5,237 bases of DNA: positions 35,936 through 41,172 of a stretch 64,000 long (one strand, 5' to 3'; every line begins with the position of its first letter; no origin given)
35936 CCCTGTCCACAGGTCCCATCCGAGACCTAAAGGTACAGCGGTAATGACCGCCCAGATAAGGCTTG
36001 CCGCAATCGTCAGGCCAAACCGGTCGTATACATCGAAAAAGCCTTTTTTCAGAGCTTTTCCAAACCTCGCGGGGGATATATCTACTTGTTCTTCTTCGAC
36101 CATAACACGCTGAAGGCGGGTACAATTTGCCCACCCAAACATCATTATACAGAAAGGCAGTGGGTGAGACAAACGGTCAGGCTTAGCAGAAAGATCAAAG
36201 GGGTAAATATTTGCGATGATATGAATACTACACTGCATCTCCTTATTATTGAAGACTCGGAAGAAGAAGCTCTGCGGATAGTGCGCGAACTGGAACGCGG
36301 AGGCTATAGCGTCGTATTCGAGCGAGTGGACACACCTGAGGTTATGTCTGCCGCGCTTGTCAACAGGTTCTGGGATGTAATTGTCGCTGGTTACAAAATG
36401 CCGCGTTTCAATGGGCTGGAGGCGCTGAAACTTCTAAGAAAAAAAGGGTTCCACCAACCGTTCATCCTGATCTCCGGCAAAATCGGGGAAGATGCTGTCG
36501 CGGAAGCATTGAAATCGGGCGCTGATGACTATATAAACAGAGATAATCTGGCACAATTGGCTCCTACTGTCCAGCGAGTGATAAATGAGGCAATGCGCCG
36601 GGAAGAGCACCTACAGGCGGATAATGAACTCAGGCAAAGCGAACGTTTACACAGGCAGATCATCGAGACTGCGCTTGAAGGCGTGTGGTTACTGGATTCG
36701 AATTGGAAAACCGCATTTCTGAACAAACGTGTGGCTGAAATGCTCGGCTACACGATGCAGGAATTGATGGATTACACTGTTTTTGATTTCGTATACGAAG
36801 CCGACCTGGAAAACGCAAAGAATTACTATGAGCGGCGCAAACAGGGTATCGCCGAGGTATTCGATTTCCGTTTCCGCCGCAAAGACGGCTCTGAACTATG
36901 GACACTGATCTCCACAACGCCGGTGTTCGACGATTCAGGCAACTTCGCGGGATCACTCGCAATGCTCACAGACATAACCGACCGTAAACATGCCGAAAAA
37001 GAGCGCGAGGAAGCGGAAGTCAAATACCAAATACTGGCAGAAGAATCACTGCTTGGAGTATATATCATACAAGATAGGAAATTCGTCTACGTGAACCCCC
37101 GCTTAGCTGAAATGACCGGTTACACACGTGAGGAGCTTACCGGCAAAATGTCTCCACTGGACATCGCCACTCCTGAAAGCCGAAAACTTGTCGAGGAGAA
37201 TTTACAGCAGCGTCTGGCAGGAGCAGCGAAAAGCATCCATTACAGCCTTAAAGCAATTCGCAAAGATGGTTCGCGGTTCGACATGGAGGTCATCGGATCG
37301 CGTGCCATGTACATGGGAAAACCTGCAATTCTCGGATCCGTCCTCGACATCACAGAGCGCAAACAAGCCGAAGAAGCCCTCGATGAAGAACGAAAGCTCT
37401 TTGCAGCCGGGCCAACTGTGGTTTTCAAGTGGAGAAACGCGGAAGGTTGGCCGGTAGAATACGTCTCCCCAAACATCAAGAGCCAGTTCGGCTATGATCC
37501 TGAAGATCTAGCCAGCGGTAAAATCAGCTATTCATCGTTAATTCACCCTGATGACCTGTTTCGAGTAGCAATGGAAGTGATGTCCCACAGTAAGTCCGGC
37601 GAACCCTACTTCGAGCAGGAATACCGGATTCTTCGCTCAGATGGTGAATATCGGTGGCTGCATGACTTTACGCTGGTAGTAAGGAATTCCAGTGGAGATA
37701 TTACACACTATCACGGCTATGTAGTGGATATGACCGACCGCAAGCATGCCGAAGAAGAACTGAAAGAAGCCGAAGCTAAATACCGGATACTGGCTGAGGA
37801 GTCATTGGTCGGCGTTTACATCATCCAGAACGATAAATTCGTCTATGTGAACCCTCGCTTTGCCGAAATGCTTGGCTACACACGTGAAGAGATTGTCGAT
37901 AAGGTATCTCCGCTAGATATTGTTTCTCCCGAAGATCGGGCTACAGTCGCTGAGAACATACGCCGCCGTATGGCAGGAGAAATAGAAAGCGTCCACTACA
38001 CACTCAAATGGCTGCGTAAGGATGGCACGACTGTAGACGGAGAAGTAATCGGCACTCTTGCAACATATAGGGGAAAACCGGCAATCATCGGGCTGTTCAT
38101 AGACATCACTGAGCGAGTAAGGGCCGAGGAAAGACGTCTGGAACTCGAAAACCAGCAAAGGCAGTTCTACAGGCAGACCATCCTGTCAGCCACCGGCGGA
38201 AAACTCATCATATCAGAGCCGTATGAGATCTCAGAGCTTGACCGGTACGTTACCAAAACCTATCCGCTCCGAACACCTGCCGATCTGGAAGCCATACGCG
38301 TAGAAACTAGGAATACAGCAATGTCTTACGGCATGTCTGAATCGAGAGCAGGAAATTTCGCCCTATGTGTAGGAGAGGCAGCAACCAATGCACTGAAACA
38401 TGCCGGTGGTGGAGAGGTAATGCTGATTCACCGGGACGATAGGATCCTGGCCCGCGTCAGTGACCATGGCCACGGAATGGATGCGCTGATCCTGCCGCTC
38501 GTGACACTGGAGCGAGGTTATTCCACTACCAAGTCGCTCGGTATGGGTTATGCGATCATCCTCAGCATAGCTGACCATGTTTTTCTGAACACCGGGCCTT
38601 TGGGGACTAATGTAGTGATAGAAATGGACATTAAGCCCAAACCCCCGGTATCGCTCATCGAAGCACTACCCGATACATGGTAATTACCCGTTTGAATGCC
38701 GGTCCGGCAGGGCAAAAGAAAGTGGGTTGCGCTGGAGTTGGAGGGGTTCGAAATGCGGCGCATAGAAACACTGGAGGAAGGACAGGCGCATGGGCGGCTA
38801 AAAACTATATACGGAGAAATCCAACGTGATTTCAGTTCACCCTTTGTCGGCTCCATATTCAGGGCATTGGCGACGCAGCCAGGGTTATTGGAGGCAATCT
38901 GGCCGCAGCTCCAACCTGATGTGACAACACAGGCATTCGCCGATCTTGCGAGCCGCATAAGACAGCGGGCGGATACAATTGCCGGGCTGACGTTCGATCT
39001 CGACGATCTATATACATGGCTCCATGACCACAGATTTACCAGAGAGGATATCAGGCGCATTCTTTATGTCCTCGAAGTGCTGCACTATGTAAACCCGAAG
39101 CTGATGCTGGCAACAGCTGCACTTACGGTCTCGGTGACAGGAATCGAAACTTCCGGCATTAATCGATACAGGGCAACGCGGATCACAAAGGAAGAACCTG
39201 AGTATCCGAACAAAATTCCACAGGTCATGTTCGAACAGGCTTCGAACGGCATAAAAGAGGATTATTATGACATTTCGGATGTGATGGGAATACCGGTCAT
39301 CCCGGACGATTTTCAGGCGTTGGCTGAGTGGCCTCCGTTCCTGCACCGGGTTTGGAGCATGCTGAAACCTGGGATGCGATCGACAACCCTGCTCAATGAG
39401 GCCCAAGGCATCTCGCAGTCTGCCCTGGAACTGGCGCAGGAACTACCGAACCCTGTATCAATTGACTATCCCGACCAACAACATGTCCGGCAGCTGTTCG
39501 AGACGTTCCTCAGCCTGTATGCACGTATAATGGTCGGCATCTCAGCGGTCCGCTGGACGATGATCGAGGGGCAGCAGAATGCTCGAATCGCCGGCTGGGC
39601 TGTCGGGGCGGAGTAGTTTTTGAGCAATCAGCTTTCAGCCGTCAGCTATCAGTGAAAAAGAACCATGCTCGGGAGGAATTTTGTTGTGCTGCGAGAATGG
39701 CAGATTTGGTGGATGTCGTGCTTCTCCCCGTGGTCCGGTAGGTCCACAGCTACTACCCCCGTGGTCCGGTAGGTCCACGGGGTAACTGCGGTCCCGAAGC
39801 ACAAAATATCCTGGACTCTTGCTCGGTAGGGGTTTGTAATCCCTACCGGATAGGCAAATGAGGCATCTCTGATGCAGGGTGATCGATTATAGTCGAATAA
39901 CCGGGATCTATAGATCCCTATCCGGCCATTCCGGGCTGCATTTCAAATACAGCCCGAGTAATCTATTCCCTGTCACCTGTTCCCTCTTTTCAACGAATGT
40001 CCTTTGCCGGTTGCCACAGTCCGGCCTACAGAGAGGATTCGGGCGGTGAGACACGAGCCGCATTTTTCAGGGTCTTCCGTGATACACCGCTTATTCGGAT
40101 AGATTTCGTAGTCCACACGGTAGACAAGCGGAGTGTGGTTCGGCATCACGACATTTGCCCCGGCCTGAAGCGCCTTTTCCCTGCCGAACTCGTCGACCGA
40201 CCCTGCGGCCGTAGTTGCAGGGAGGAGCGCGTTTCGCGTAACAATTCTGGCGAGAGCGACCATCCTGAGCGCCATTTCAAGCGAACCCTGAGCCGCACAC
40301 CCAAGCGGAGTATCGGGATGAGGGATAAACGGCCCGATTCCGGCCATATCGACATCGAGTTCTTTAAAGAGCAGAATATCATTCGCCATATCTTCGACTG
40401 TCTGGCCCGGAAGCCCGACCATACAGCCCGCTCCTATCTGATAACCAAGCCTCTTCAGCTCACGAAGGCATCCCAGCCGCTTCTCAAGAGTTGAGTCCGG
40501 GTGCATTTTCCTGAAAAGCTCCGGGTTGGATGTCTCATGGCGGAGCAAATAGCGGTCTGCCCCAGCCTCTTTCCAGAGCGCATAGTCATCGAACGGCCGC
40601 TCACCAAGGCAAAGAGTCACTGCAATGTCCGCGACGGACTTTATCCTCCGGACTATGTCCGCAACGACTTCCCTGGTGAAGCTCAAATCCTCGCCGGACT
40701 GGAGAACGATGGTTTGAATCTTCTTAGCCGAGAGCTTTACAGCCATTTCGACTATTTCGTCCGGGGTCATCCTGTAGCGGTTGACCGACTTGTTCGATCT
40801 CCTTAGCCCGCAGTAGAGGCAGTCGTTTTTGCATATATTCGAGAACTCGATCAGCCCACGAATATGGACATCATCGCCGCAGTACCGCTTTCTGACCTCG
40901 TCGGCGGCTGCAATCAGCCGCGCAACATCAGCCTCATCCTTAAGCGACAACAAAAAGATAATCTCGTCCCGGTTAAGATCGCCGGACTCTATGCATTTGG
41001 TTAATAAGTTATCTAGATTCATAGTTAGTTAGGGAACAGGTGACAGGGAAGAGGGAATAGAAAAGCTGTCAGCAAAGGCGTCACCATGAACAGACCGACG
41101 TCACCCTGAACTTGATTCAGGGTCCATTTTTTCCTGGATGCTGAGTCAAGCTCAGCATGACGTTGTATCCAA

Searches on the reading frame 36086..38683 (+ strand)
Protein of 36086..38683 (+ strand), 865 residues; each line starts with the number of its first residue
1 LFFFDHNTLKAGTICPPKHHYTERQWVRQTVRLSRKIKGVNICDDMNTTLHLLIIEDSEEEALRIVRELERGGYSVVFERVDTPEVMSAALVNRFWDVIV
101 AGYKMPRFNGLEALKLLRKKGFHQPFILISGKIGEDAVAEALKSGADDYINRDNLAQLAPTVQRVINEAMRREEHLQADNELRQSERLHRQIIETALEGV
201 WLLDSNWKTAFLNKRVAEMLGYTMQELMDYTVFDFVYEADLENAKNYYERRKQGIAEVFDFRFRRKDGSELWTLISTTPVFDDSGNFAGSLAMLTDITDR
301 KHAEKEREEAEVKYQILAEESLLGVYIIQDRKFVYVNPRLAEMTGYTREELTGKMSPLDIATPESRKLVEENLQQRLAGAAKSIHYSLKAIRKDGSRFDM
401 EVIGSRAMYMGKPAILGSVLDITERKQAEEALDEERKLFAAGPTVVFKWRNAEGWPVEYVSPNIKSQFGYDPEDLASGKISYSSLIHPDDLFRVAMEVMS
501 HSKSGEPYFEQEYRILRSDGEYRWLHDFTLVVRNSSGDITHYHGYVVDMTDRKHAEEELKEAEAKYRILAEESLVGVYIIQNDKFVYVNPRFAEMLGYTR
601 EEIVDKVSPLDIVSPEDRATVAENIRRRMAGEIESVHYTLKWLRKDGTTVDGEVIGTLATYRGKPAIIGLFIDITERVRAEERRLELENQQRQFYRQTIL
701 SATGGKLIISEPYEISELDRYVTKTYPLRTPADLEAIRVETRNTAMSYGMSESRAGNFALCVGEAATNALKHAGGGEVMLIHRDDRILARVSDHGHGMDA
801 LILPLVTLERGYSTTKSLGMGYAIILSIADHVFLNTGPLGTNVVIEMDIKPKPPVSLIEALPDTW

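Call 74: search_protein_families(library=pfam, proteins=[window:36086-38683:+])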
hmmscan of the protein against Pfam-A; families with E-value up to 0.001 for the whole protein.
window:36086-38683:+ (865 aa): 12 families
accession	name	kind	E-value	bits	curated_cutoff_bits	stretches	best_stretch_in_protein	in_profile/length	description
PF08447.18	PAS_3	-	9.2e-60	199.4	25.6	4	458-545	2-88/89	PAS fold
PF13426.13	PAS_9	-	5.5e-49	165.2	27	4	198-299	2-103/103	PAS domain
PF00989.32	PAS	-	2.7e-41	140.6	22.6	4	190-297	4-113/113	PAS fold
PF08448.16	PAS_4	-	4.4e-30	104.6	23.1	3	201-301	9-109/110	PAS fold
PF13188.13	PAS_8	-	6.2e-24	83.5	21.8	3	564-620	1-56/65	PAS domain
PF13581.12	HATPase_c_2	-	3.3e-13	50.2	27.4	1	730-845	4-125/127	Histidine kinase-like ATPase domain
PF00072.30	Response_reg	-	6.3e-12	46.1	30.2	1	53-153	2-100/111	Response regulator receiver domain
PF12860.13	PAS_7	-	3.7e-07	30.7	27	0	198-304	6-114/115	PAS fold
PF14598.12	PAS_11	-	1.2e-06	28.8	25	0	203-272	8-78/109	PAS domain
PF02518.31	HATPase_c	-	1.9e-06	28.7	26.4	1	760-845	8-105/111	Histidine kinase-, DNA gyrase B-, and HSP90-like ATPase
PF18095.7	PAS_12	-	3.9e-05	23.7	22.6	0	572-608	56-92/153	UPF0242 C-terminal PAS-like domain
PF06233.17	Usg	-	0.00088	19.8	27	0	310-362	10-62/80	Usg-like family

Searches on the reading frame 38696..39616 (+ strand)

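Call 10: search_protein_families(library=pfam, proteins=[window:38696-39616:+])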
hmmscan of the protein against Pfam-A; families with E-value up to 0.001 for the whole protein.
window:38696-39616:+ (306 aa): 1 family
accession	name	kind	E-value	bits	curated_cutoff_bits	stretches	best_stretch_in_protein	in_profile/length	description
PF10778.14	DehI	-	6.7e-21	75.3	28.9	2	49-149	1-95/148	Halocarboxylic acid dehydrogenase DehI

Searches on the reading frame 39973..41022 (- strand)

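Call 10: search_protein_families(library=pfam, proteins=[window:39973-41022:-])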
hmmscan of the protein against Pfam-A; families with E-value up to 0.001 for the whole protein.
window:39973-41022:- (349 aa): 1 family
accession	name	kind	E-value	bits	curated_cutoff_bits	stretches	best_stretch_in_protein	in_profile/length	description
PF04055.27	Radical_SAM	-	4.6e-22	79.4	29.5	1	58-216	1-163/166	Radical SAM superfamily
